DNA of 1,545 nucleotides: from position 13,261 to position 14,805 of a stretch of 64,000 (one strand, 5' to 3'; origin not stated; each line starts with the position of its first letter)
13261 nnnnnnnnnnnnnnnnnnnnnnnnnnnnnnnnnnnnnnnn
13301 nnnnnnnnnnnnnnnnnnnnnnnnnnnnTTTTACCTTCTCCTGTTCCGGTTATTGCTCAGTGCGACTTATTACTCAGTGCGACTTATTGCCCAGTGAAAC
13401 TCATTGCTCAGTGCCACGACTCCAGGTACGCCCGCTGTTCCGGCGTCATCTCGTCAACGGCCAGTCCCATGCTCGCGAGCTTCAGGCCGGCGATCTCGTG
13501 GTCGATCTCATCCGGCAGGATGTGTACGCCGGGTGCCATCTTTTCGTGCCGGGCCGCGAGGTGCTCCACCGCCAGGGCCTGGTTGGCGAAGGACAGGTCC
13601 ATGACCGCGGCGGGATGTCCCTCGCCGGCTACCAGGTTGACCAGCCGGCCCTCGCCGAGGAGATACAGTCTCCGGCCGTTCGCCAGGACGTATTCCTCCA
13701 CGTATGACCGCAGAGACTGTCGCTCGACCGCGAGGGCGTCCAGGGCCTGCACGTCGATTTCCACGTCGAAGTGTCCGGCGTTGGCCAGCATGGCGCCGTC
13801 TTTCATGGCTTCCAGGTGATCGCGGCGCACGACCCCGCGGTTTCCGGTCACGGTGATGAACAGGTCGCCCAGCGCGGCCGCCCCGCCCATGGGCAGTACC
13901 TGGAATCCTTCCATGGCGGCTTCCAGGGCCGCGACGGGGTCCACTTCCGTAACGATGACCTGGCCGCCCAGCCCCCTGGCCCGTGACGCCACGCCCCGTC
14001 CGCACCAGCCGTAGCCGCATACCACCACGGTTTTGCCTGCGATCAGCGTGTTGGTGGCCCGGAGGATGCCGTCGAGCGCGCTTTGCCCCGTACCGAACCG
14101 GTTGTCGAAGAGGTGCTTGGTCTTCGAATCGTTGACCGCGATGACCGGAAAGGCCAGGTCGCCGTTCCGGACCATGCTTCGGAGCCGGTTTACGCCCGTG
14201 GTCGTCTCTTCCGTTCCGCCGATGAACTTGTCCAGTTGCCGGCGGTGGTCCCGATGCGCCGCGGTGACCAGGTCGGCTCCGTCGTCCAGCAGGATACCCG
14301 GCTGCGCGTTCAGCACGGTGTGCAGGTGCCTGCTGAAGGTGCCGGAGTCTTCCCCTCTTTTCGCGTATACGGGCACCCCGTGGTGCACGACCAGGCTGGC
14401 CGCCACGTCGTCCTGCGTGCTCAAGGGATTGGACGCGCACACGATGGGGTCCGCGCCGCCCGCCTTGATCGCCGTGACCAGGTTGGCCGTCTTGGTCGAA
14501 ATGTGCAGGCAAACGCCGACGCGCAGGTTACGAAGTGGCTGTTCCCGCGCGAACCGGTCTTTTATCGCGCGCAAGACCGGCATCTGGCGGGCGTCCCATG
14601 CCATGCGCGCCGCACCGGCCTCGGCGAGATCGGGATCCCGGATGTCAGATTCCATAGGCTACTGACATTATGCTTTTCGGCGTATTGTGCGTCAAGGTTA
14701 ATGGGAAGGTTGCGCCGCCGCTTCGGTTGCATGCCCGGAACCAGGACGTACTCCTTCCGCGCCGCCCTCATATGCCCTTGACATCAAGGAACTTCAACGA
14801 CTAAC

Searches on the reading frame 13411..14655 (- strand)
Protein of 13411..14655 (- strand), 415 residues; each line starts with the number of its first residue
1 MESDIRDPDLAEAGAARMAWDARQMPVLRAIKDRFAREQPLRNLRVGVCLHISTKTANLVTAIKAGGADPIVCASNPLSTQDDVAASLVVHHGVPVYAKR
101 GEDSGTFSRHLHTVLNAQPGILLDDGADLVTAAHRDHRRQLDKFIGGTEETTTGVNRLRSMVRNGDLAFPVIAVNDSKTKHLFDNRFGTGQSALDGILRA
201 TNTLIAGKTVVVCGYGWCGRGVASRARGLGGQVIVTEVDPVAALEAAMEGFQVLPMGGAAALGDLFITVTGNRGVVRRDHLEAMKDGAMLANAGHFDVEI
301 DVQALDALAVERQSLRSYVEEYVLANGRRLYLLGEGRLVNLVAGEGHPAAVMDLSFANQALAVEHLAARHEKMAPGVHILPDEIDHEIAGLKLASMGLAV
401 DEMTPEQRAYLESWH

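Call 20: search_protein_families(library=pfam, proteins=[window:13411-14655:-], max_evalue=0.001)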
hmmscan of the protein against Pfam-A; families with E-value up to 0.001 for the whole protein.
window:13411-14655:- (415 aa): 4 families
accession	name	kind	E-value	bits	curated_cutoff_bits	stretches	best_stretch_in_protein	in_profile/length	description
PF00670.27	AdoHcyase_NAD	-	8.4e-54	182.5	27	1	185-344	1-160/162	S-adenosyl-L-homocysteine hydrolase, NAD binding domain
PF05221.23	AdoHcyase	-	2.2e-53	181.8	25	2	135-412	171-286/299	S-adenosyl-L-homocysteine hydrolase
PF02826.25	2-Hacid_dh_C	-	1.9e-08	34.4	25.1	1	202-298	31-131/178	D-isomer specific 2-hydroxyacid dehydrogenase, NAD binding domain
PF07991.19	KARI_N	-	2.1e-05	24.6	20.6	1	205-301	2-102/165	Acetohydroxy acid isomeroreductase, NADPH-binding domain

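Call 87: search_protein_families(library=ncbifam, proteins=[window:13411-14655:-], max_evalue=0.00001)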
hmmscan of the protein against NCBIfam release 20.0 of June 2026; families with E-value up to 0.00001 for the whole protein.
window:13411-14655:- (415 aa): 5 families
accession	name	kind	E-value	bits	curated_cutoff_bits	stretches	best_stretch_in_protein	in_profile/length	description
NF004005.0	PRK05476.2-3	equivalog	1.3e-181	604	275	1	2-415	4-416/418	adenosylhomocysteinase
TIGR00936.1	ahcY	equivalog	4.1e-179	595.8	497.6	1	4-414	2-412/416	adenosylhomocysteinase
NF004010.0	PRK05476.3-3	equivalog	1.1e-76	258.5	512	1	10-408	14-420/432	adenosylhomocysteinase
NF004009.0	PRK05476.3-2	equivalog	5.4e-66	223.4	485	1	13-397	77-458/487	adenosylhomocysteinase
NF004008.0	PRK05476.3-1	equivalog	1.3e-25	90.2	440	1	122-385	76-315/326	adenosylhomocysteinase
